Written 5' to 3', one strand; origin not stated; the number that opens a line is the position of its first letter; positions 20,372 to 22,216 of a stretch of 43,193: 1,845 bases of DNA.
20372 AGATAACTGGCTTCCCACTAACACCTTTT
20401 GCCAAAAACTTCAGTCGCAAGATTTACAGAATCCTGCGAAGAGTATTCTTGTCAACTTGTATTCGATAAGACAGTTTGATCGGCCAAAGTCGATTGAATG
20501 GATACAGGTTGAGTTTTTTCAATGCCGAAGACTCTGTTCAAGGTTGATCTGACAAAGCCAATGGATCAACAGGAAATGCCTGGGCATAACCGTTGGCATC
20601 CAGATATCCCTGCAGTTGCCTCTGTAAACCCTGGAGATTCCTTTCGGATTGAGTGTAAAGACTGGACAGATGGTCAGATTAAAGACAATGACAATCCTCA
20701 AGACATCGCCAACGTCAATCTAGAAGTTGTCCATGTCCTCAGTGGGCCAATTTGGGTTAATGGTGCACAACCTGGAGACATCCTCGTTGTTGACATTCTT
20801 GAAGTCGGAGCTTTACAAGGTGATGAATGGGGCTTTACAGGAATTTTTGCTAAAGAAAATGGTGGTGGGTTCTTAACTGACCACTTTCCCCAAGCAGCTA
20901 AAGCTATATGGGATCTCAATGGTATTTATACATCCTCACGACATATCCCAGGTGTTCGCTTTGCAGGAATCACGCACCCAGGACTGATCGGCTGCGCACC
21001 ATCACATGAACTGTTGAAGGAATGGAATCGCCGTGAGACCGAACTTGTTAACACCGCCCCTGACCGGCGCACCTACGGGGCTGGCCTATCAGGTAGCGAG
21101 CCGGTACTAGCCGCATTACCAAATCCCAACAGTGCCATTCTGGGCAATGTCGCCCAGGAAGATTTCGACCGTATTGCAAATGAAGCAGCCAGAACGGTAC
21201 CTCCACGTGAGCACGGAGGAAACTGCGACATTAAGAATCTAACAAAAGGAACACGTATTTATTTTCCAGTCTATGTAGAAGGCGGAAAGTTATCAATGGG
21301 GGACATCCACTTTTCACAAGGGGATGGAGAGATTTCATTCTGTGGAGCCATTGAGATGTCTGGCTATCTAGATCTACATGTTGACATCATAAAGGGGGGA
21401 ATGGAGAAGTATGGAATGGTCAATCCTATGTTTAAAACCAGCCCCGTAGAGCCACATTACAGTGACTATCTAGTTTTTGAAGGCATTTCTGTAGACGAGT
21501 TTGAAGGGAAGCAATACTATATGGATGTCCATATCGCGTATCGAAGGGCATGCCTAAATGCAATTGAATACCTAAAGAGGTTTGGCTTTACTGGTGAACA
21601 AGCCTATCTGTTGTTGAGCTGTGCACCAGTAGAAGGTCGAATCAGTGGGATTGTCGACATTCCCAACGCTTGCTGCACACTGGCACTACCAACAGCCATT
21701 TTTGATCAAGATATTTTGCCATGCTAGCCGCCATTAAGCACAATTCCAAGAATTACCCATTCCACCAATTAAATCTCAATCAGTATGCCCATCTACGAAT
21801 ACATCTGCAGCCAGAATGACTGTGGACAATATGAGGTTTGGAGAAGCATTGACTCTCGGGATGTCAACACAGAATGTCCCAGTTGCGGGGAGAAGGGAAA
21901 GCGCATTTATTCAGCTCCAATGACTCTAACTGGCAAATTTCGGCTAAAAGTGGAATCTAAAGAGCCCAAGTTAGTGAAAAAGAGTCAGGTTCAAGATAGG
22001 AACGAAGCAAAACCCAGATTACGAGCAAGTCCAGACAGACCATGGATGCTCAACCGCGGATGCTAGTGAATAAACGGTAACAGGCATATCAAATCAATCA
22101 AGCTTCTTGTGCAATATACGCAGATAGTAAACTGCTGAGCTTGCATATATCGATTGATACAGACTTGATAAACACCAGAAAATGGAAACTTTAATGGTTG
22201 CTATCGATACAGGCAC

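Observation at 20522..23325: Two evolutionarily unrelated formamidases (FmdA-type and AmiF-type) in one co-oriented module with an FmdB zinc-ribbon gene between them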

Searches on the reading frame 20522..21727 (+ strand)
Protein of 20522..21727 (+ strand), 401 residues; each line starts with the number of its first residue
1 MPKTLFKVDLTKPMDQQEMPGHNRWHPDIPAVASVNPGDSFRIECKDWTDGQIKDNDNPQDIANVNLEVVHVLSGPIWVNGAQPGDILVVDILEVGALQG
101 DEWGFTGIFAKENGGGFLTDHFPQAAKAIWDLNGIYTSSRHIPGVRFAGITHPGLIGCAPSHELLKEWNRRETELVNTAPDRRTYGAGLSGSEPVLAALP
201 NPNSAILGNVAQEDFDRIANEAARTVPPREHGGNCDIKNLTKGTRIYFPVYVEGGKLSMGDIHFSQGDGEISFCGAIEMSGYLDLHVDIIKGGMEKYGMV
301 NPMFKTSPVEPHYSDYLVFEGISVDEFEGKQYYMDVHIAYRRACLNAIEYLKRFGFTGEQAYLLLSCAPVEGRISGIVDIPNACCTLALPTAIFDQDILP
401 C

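Call 3: search_protein_families(library=pfam, proteins=[window:20522-21727:+])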
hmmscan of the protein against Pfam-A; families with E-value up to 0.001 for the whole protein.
window:20522-21727:+ (401 aa): 1 family
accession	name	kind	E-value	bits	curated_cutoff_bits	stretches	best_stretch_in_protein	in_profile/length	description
PF03069.20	FmdA_AmdA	-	2e-188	626.3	27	1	7-396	1-373/373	Acetamidase/Formamidase family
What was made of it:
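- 20522..21727 (+): fmdA: FmdA/AmdA-family formamidase (401 aa). PF03069 scores 626 bits (call 3).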

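Call 4: search_protein_families(library=ncbifam, proteins=[window:20522-21727:+])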
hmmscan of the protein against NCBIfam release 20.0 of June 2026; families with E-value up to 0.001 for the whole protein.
window:20522-21727:+ (401 aa): 1 family
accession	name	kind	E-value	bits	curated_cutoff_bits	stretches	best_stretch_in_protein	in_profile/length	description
NF045496.1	FormamaseFmdA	equivalog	1.1e-201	669.9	500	1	3-400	2-388/407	formamidase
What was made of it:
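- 20522..21727 (+): NF045496 scores 669.9 against a cut-off of 500 (call 4).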

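Call 8: search_solved_structures(query=window:20522-21727:+, show_alignments=2)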
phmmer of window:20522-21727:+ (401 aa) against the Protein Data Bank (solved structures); distinct sequences matched with E-value up to 0.001: 6.
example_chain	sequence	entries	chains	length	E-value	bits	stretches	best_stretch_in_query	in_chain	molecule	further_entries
2wkn_A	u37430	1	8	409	8.5e-164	548.6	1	1-400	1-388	FORMAMIDASE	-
3tkk_A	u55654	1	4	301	8.5e-22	80.8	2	227-309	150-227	Predicted acetamidase/formamidase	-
2ii1_A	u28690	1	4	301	3.7e-21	78.7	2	227-293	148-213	Acetamidase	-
5ubu_A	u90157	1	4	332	5.1e-18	68.3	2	223-293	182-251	Putative acetamidase/formamidase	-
3b9t_A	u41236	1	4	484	5.5e-14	55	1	223-279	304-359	Twin-arginine translocation pathway signal protein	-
2f4l_A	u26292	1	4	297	9.3e-13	51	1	228-292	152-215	acetamidase, putative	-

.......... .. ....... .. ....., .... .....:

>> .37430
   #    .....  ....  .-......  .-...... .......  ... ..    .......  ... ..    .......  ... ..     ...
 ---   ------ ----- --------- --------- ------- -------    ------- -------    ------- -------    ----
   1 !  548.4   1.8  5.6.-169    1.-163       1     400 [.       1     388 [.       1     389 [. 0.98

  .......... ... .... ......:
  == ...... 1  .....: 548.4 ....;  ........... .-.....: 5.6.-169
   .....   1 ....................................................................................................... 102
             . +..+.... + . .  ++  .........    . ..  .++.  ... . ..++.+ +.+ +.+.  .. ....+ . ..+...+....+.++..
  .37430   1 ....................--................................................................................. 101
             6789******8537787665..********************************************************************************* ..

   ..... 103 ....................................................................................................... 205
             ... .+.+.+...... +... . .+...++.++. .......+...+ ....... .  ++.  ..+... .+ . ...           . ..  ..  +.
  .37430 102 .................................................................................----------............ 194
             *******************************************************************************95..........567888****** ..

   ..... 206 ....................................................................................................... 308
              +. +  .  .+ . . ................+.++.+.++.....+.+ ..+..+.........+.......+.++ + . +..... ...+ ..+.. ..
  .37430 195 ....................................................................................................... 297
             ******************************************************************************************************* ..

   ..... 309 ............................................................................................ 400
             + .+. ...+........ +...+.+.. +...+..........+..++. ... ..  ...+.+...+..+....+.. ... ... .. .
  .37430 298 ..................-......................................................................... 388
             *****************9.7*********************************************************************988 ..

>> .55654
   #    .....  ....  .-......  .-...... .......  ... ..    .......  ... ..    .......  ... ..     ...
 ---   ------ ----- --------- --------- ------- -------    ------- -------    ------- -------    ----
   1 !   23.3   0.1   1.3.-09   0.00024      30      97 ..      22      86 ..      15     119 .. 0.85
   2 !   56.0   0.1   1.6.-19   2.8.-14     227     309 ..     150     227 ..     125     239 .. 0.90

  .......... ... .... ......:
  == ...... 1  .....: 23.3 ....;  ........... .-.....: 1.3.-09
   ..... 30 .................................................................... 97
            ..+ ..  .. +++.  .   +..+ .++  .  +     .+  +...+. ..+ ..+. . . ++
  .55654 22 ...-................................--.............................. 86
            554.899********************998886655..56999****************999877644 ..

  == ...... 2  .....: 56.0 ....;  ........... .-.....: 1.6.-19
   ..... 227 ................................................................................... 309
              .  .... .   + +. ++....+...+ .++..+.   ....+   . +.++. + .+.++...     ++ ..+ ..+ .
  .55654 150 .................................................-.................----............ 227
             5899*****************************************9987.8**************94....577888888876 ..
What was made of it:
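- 20522..21727 (+): PDB 2wkn scores 548.6 bits (call 8).
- On FmdA formamidase (acetamidase/formamidase family PF03069): EHGGNCD and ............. align with PDB 3tkk and 2wkn (call 8).
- Checked: PDB 2wkn 'formamidase': 548.6 bits over residues 1-400 (call 8).
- The closest solved FmdA-type structure, 2wkn, is deposited only as 'formamidase' (call 8).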

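Call 15: find_homologous_proteins(query=window:20522-21727:+, max_evalue=1e-30)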
Query window:20522-21727:+ (401 aa): 8000 proteins with E <= 1e-30 among 8000 candidates; the best 120 are listed.
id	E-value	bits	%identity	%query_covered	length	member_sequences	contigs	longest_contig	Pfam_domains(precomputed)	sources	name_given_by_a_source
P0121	6.7e-268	906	95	100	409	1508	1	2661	PF03069.21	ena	-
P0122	6.4e-246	834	87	100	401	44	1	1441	PF03069.21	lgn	-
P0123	1.4e-244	830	86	100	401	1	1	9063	PF03069.21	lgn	-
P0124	1.6e-244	829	86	100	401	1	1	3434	PF03069.21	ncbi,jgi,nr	ncbi:MAG TPA: formamidase [Leptolyngbya sp.]|jgi:formamidase|nr:formamidase [Leptolyngbya sp.]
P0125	1.7e-244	829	86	100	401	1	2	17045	PF03069.21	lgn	-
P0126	6.7e-244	827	85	100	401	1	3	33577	PF03069.21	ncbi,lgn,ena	-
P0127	1.7e-243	826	85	100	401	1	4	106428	PF03069.21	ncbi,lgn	ncbi:MAG: acetamidase/formamidase family protein [Thermostichales cyanobacterium BF4_bins_65]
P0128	1.8e-243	826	86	100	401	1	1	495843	PF03069.21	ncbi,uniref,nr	ncbi:formamidase [Leptolyngbya sp. FACHB-17]|uniref:formamidase n=1 Tax=unclassified Leptolyngbya Ta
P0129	2.1e-243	826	85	100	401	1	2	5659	PF03069.21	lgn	-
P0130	2.1e-243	826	85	100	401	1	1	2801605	PF03069.21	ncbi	ncbi:formamidase [Thermosynechococcus sp. FA-CM-4201]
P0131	2.3e-243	826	85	100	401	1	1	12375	PF03069.21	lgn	-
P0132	3.6e-243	825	85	100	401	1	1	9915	PF03069.21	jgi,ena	jgi:formamidase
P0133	4.9e-243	825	85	100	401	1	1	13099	PF03069.21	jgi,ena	-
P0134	4.9e-243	825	85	100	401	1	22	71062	PF03069.21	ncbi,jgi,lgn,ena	jgi:formamidase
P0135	8.7e-243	824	85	100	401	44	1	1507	PF03069.21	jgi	jgi:formamidase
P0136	9.0e-243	824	85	100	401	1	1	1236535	PF03069.21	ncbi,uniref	ncbi:acetamidase/formamidase family protein [Leptolyngbya sp. DQ-M1]|uniref:formamidase n=1 Tax=Lept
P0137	1.0e-242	824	85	100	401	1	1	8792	PF03069.21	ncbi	ncbi:formamidase [Trichothermofontia sp.]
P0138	1.1e-242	823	86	100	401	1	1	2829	PF03069.21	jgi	jgi:formamidase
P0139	1.3e-242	823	85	100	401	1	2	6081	PF03069.21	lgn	-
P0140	2.0e-242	823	84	100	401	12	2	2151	PF03069.21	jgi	jgi:formamidase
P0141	2.2e-242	822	85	100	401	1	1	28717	PF03069.21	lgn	-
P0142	2.2e-242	822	85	100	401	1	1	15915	PF03069.21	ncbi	-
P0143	2.2e-242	822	85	100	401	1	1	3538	PF03069.21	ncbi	-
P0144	2.8e-242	822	85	100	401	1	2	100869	PF03069.21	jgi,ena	jgi:formamidase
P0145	3.2e-242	822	85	100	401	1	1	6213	PF03069.21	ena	-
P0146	3.6e-242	822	85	100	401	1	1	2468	PF03069.21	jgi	jgi:formamidase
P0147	6.1e-242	821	86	100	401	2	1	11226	PF03069.21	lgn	-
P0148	6.3e-242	821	84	100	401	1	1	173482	PF03069.21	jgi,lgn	jgi:formamidase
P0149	6.6e-242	821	85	100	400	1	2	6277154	PF03069.21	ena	-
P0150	8.4e-242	820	84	100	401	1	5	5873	PF03069.21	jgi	jgi:formamidase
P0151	8.6e-242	820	85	100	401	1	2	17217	PF03069.21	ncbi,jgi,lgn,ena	ncbi:MAG: formamidase [Leptolyngbya sp. ERB_1_1]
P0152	8.8e-242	820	85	100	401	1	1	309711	PF03069.21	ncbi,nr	ncbi:acetamidase/formamidase family protein [Cyanobacteria bacterium FACHB-DQ100]|nr:acetamidase/for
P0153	9.7e-242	820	84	100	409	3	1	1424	PF03069.21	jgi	jgi:formamidase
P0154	9.8e-242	820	84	100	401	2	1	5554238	PF03069.21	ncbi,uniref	ncbi:formamidase [Leptothermofonsia sp. ETS-13]|uniref:formamidase n=1 Tax=Leptothermofonsia sp. ETS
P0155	1.0e-241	820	85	100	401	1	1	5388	PF03069.21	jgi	jgi:formamidase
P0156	1.1e-241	820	84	100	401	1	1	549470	PF03069.21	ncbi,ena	-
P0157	1.1e-241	820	85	100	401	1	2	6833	PF03069.21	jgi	jgi:formamidase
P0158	1.1e-241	820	85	100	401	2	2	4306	PF03069.21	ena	-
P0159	1.3e-241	820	85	100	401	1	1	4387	PF03069.21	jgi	jgi:formamidase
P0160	1.6e-241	820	85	100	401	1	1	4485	PF03069.21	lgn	-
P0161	2.0e-241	819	84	100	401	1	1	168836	PF03069.21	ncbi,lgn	ncbi:MAG: formamidase [Thainema sp.]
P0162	2.6e-241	819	84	100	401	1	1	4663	PF03069.21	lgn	-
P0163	3.1e-241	819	84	100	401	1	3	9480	PF03069.21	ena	-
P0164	3.4e-241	818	85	100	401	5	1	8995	PF03069.21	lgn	-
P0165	4.3e-241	818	85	100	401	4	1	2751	PF03069.21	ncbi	-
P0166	5.5e-241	818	85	100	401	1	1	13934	PF03069.21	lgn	-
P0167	5.7e-241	818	85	100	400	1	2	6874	PF03069.21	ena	-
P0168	6.0e-241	818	84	100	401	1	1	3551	PF03069.21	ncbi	ncbi:MAG: formamidase [Cyanobacteria bacterium P01_F01_bin.53]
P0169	6.0e-241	818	84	100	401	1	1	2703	PF03069.21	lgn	-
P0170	1.0e-240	817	84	100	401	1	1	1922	PF03069.21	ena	-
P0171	1.4e-240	816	84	100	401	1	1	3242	PF03069.21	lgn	-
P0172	2.0e-240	816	85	100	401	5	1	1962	PF03069.21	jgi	jgi:formamidase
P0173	2.0e-240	816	85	100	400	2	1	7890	PF03069.21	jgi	jgi:formamidase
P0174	2.3e-240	816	83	100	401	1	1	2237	PF03069.21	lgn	-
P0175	2.6e-240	816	83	100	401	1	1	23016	PF03069.21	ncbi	ncbi:MAG: formamidase [Cyanobacteria bacterium P01_D01_bin.36]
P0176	2.7e-240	816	84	100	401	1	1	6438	PF03069.21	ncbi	-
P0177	3.6e-240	815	84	100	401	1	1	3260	PF03069.21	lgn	-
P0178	3.6e-240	815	83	100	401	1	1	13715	PF03069.21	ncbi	ncbi:MAG: formamidase [Cyanobacteria bacterium P01_C01_bin.69]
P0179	4.2e-240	815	85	100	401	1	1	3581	PF03069.21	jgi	jgi:formamidase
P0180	5.1e-240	815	85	100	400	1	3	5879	PF03069.21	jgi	jgi:formamidase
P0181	8.3e-240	814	84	100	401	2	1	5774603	PF03069.21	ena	-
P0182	9.1e-240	814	85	100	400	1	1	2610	PF03069.21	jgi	-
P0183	9.1e-240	814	85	100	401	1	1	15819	PF03069.21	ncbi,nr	ncbi:MAG: formamidase [Synechococcales bacterium]|nr:formamidase [Synechococcales bacterium]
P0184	1.0e-239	814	83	100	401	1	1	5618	PF03069.21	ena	-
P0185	1.2e-239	813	84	100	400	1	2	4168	PF03069.21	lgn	-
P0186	1.4e-239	813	84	100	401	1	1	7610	PF03069.21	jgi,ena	-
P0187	1.5e-239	813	85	100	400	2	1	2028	PF03069.21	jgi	jgi:formamidase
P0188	1.6e-239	813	85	100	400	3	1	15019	PF03069.21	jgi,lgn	-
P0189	1.8e-239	813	83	100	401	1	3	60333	PF03069.21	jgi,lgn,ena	-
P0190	2.5e-239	812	84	100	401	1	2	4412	PF03069.21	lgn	-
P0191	4.2e-239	812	84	100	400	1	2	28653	PF03069.21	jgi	jgi:formamidase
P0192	5.4e-239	811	84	100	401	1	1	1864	PF03069.21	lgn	-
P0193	6.8e-239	811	85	100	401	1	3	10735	PF03069.21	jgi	jgi:formamidase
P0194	1.1e-238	810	84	100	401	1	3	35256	PF03069.21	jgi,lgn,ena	-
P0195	1.2e-238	810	84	100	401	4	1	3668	PF03069.21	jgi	jgi:formamidase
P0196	1.2e-238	810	84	100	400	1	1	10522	PF03069.21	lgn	-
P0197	1.3e-238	810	83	100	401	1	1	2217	PF03069.21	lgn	-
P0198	1.5e-238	810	84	100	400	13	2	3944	PF03069.21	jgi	jgi:formamidase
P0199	1.8e-238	810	84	100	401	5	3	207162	PF03069.21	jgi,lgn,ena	jgi:formamidase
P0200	2.0e-238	809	84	100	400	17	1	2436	PF03069.21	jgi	jgi:formamidase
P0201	2.0e-238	809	84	100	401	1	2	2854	PF03069.21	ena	-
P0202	2.2e-238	809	84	100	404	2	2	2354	PF03069.21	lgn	-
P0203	2.7e-238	809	82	100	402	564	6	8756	PF03069.21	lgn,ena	-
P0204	2.8e-238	809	84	100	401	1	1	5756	PF03069.21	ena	-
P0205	3.6e-238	809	84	100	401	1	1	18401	PF03069.21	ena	-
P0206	3.7e-238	808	83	100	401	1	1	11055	PF03069.21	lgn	-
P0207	3.8e-238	808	83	100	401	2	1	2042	PF03069.21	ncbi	ncbi:MAG: formamidase [Cyanobacteria bacterium J06626_26]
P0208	4.3e-238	808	84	100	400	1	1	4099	PF03069.21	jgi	jgi:formamidase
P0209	4.3e-238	808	84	100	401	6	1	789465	PF03069.21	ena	-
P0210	4.3e-238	808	83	100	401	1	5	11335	PF03069.21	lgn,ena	-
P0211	4.8e-238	808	84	100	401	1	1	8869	PF03069.21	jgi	jgi:formamidase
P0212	5.2e-238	808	84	100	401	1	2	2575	PF03069.21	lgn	-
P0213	5.2e-238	808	83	100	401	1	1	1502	PF03069.21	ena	-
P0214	6.9e-238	808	83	100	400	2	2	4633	PF03069.21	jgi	jgi:formamidase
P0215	6.9e-238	808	84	100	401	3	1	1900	PF03069.21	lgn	-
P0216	7.5e-238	807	84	100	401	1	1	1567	PF03069.21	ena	-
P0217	8.3e-238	807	82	100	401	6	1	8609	PF03069.21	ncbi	ncbi:MAG: formamidase [Cyanobacteria bacterium J06598_3]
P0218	9.5e-238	807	84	100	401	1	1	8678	PF03069.21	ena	-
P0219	9.6e-238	807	84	100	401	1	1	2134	PF03069.21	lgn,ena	-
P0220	1.0e-237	807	83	100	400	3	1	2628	PF03069.21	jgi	jgi:formamidase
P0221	1.2e-237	807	83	100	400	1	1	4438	PF03069.21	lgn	-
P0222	1.3e-237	807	84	100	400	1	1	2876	PF03069.21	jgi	jgi:formamidase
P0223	1.3e-237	807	83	100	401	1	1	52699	PF03069.21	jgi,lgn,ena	jgi:formamidase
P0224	1.3e-237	807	84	100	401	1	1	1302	PF03069.21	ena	-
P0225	1.3e-237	807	83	100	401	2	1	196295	PF03069.21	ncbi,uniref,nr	ncbi:acetamidase/formamidase family protein [Phormidium sp. FACHB-592]|uniref:Acetamidase/formamidas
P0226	1.4e-237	807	82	100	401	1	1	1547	PF03069.21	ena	-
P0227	1.6e-237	806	83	100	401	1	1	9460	PF03069.21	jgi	jgi:formamidase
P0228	1.6e-237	806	84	100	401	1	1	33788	PF03069.21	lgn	-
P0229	1.6e-237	806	84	100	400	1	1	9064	PF03069.21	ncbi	-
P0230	1.8e-237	806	83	100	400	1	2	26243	PF03069.21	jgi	jgi:formamidase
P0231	1.8e-237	806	84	100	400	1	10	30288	PF03069.21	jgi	jgi:formamidase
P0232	1.8e-237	806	82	100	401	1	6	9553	PF03069.21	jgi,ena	-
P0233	2.0e-237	806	84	100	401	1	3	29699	PF03069.21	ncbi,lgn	ncbi:MAG TPA: formamidase [Leptolyngbyaceae cyanobacterium]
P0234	2.0e-237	806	84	100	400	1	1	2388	PF03069.21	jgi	jgi:formamidase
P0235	2.2e-237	806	84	100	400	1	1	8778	PF03069.21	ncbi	-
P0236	2.3e-237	806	83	100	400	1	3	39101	PF03069.21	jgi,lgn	jgi:formamidase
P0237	2.5e-237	806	83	100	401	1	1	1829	PF03069.21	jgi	-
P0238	2.5e-237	806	83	100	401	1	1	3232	PF03069.21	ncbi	-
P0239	2.6e-237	806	84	100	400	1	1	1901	PF03069.21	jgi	jgi:formamidase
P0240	3.1e-237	805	83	100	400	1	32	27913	PF03069.21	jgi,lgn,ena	-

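Call 43: find_related_loci(query=window:20522-21727:+, collection=metagenome_contigs, flank=7000)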
Query window:20522-21727:+ (401 aa) in metagenome_contigs; peptide patterns used: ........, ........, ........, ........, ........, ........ (x = any residue, [..] = any of these).
219 stretches matched a pattern; 176 encode a relative of the query (tblastn E <= 1e-3); the best 80 are kept; 80 distinct loci.
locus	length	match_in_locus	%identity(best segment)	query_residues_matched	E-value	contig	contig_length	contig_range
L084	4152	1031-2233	97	1-401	0e+0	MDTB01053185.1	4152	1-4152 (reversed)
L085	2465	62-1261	96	1-400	0e+0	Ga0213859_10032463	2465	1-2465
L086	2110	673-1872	96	1-400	0e+0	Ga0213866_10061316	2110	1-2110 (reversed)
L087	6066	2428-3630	95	1-401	0e+0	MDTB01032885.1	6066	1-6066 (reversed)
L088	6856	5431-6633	96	1-401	0e+0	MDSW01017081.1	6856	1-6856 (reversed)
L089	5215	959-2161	95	1-401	0e+0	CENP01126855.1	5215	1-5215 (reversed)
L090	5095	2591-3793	95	1-401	0e+0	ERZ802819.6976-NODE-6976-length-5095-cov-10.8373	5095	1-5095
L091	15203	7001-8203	95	1-401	0e+0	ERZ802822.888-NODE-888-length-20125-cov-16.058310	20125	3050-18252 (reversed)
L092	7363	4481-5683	95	1-401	0e+0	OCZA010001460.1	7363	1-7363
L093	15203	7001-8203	95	1-401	0e+0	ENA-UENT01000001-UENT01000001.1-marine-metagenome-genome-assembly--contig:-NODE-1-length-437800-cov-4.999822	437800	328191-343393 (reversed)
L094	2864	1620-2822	95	1-401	0e+0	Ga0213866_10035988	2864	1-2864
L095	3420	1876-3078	95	1-401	0e+0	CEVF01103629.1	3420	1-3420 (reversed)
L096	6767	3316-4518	95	1-401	0e+0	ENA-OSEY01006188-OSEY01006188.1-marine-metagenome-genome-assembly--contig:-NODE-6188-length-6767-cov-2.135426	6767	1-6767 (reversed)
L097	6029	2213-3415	95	1-401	0e+0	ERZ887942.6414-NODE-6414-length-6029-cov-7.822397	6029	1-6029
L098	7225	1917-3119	95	1-401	0e+0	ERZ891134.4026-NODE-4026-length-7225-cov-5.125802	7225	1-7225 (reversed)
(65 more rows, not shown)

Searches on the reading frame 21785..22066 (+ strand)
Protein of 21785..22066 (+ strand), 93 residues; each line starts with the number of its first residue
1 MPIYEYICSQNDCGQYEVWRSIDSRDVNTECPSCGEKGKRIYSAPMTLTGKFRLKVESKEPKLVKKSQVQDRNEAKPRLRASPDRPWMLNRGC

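Call 3: search_protein_families(library=pfam, proteins=[window:21785-22066:+])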
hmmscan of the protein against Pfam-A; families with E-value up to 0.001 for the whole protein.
window:21785-22066:+ (93 aa): 1 family
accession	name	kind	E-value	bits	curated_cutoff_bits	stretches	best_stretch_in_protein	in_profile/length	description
PF09723.15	Zn_ribbon_8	-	3.7e-11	43.3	34.4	1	1-41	1-40/41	Zinc ribbon domain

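Call 4: search_protein_families(library=ncbifam, proteins=[window:21785-22066:+])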
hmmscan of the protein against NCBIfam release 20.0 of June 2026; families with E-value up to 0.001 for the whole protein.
window:21785-22066:+ (93 aa): 2 families
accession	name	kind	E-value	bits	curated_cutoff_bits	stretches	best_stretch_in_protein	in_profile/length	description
TIGR02605.1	CxxC_CxxC_SSSS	subfamily_domain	1.9e-12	47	31.3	1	1-45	1-44/52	FmdB family zinc ribbon protein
NF053663.1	RPWMISH_prot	domain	5e-11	43.4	120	1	1-46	1-45/115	RPWMISH domain-containing protein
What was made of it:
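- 21785..22066 (+): fmdB: FmdB-family zinc-ribbon protein (93 aa) with the C-terminal motif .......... It is the partner of fmdA. TIGR02605 scores 47 bits against a cut-off of 31.3, and Zn_ribbon_8 scores 43.3 (calls 3, 4).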
